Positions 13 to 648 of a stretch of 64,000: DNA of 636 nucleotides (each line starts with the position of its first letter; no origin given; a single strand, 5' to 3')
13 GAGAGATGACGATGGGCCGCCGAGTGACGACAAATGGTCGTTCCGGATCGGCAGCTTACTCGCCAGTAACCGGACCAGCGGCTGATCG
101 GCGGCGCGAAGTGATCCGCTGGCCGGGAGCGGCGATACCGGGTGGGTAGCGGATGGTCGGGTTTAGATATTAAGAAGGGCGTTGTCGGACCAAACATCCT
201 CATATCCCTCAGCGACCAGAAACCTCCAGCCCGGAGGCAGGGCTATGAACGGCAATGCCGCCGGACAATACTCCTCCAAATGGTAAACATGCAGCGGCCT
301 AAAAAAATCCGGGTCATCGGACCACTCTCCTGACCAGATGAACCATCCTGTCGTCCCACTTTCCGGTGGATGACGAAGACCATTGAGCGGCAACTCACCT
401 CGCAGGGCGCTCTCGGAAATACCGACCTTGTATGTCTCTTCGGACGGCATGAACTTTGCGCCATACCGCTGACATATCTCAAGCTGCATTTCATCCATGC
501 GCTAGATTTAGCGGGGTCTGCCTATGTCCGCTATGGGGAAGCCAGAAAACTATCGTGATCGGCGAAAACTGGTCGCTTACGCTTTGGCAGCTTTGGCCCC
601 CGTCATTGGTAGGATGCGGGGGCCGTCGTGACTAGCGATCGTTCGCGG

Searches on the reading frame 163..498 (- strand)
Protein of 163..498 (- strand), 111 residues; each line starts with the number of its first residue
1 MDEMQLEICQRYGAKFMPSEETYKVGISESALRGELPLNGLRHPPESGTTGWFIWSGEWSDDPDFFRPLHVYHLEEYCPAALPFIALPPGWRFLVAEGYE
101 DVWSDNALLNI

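Call 6: search_protein_families(library=pfam, proteins=[window:163-498:-], max_evalue=0.1)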
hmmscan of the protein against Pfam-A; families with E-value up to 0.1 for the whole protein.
window:163-498:- (111 aa): 1 family
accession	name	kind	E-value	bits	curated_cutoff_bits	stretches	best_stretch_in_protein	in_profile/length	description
PF24719.1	Imm33-like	-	3.5e-41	139.7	27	1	5-105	2-103/103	Imm33-like domain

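Call 83: search_protein_families(library=padloc, proteins=[window:163-498:-], max_evalue=0.001)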
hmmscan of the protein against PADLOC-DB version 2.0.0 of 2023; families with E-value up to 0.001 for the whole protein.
window:163-498:- (111 aa): 0 families
